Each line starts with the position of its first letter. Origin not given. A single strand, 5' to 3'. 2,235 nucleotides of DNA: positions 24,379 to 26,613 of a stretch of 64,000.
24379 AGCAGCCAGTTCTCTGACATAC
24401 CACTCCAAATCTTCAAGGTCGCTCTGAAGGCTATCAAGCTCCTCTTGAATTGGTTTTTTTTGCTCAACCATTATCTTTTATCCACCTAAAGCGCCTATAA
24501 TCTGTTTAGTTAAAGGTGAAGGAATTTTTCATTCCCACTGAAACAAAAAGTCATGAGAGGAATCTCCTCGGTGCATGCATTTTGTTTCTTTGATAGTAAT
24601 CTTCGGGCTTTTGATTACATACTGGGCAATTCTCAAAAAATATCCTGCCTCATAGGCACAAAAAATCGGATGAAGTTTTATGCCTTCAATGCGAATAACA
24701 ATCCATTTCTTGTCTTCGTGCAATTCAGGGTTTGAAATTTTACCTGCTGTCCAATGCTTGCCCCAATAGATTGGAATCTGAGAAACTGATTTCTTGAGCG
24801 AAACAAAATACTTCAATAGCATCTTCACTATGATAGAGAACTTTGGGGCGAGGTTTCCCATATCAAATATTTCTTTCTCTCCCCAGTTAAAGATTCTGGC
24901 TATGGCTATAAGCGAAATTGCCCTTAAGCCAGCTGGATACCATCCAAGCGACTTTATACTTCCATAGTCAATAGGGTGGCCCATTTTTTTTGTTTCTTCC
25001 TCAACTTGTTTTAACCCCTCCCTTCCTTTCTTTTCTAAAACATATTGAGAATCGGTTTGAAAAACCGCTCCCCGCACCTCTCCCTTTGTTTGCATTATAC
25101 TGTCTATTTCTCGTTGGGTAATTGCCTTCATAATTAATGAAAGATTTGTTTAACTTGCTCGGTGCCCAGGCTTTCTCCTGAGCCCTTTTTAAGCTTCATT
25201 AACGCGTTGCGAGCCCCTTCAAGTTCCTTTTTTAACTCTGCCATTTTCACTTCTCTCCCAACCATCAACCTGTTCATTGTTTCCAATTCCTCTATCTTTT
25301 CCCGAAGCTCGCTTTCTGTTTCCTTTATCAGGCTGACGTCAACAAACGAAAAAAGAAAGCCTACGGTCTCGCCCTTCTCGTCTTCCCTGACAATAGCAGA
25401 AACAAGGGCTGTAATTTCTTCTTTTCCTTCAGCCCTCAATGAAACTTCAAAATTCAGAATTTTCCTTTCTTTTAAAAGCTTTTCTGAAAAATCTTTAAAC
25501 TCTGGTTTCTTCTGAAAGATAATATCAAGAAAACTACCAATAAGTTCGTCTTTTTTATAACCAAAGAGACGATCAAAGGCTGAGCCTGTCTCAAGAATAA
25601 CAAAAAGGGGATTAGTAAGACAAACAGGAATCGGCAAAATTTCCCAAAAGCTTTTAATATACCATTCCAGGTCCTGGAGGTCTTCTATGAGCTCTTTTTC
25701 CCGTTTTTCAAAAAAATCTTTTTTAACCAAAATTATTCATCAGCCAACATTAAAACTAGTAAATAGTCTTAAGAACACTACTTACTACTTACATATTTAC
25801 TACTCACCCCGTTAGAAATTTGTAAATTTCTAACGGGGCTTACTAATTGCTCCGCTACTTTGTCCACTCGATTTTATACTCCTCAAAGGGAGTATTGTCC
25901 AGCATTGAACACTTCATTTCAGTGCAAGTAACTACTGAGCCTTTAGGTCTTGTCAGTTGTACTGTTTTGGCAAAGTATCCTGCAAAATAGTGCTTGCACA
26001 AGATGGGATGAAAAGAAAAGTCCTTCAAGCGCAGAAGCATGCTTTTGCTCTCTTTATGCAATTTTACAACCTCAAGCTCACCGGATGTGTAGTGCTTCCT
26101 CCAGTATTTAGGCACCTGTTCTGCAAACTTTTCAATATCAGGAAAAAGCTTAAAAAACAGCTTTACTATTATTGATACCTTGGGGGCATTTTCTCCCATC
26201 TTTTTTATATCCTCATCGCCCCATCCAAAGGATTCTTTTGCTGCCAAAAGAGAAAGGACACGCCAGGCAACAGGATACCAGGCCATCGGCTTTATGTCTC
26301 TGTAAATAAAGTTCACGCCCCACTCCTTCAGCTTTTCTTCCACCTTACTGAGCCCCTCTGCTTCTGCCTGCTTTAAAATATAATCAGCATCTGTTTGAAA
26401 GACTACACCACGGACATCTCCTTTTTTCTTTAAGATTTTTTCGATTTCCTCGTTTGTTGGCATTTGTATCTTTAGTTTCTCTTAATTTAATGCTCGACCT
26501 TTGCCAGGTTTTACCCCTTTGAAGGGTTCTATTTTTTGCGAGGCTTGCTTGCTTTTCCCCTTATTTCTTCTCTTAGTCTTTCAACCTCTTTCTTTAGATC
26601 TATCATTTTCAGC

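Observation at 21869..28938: Signalling island with duplicated two-gene modules and a shared C-terminal motif in kinase-less sensors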

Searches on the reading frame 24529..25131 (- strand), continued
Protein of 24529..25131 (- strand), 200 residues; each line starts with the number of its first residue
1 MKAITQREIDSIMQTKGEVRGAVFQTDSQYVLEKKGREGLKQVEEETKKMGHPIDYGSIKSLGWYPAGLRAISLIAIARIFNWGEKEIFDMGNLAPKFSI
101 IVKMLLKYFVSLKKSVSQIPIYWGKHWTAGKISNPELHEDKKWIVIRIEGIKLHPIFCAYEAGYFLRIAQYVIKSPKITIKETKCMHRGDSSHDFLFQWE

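Call 35: search_solved_structures(query=A1, max_evalue=10, show_alignments=4)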
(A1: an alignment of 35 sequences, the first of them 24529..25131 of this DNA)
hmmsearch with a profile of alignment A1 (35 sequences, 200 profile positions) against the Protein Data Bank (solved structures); distinct sequences matched with E-value up to 10: 3.
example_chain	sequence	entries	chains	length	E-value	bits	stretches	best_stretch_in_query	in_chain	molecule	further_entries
3fzg_A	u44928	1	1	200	0.033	17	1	41-145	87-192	16S rRNA methylase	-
5kbe_A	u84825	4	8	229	1.1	12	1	157-192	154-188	MopR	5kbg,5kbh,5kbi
7vqf_A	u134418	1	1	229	1.1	12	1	157-192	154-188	Phenol sensing regulator, MopR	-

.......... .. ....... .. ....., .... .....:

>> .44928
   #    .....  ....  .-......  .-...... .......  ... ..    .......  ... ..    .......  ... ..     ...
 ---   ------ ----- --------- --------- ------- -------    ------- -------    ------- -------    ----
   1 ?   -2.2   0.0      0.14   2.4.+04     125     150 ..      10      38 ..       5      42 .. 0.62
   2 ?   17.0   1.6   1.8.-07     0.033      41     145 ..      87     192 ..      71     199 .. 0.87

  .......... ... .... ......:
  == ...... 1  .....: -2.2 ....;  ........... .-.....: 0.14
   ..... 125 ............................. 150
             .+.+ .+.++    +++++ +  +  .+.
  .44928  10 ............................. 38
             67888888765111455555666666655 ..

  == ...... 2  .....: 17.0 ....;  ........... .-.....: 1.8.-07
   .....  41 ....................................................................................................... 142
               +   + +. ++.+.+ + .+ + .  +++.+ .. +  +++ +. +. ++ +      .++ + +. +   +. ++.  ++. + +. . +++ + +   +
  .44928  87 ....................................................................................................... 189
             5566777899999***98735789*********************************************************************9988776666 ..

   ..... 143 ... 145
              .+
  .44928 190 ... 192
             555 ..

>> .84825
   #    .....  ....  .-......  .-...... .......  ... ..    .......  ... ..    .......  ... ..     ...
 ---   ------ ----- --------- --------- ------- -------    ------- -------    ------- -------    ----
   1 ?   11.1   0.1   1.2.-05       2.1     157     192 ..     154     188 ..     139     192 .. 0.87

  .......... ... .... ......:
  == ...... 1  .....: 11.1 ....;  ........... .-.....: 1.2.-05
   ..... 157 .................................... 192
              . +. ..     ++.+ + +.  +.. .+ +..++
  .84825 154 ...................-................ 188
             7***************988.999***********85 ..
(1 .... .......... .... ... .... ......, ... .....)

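Call 63: search_protein_families(library=pfam, alignment_id=A1, max_evalue=1)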
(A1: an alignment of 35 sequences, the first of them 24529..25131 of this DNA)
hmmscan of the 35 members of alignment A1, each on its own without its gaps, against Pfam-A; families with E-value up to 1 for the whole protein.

A. member 1, window:24529-25131:- (200 aa): 3 families
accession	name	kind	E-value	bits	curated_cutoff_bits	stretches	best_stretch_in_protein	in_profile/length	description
PF02830.23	V4R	-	0.00024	21.5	31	1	158-191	22-54/62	V4R domain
PF01957.25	NfeD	-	0.091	13.4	29.1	1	124-153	25-53/57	NfeD-like C-terminal, partner-binding domain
PF17089.10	YjbT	-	0.15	12.5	27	1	101-136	8-42/92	Uncharacterised protein family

B. families by the number of members that match (of 35 scanned): 14 families
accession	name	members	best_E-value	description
PF02830.23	V4R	28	2.5e-06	V4R domain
PF18546.6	MetOD1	2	0.046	Methanogen output domain 1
PF25812.1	RAD24_helical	1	0.0023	Checkpoint protein RAD24-like, helical bundle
PF09936.14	Methyltrn_RNA_4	1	0.025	SAM-dependent RNA methyltransferase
PF14994.11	TSGA13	1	0.029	Testis-specific gene 13 protein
PF03299.19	TF_AP-2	1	0.032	Transcription factor AP-2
PF15603.11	Imm74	1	0.042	Immunity protein 74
PF23757.1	TPR_HPS5_insect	1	0.044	Insect HPS5 TPR domain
PF11463.14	R-HINP1I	1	0.056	R.HinP1I restriction endonuclease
PF21098.3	PH-GRAM_MTMR6-like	1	0.062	MTMR6-9, GRAM domain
PF01957.25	NfeD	1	0.091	NfeD-like C-terminal, partner-binding domain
PF15092.11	UPF0728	1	0.12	Uncharacterised protein family UPF0728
PF17089.10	YjbT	1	0.15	Uncharacterised protein family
PF17397.7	TSX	1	0.29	TSX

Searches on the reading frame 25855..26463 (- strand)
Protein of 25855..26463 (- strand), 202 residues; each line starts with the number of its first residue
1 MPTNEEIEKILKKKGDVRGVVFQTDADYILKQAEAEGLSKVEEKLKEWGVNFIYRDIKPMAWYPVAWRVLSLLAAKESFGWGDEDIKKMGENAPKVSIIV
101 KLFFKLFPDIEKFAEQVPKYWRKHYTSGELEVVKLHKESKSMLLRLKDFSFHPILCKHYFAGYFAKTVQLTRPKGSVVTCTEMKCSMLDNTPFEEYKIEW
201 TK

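Call 3: search_protein_families(library=pfam, proteins=[window:25855-26463:-], max_evalue=0.1)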
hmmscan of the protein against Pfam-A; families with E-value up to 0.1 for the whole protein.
window:25855-26463:- (202 aa): 0 families

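Call 4: search_protein_families(library=ncbifam, proteins=[window:25855-26463:-], max_evalue=0.1)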
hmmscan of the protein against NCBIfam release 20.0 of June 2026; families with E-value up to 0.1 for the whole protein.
window:25855-26463:- (202 aa): 1 family
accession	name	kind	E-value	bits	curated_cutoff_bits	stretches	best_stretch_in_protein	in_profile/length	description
TIGR02056.1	ChlG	equivalog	0.04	13.5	436.45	1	55-88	21-54/306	chlorophyll synthase ChlG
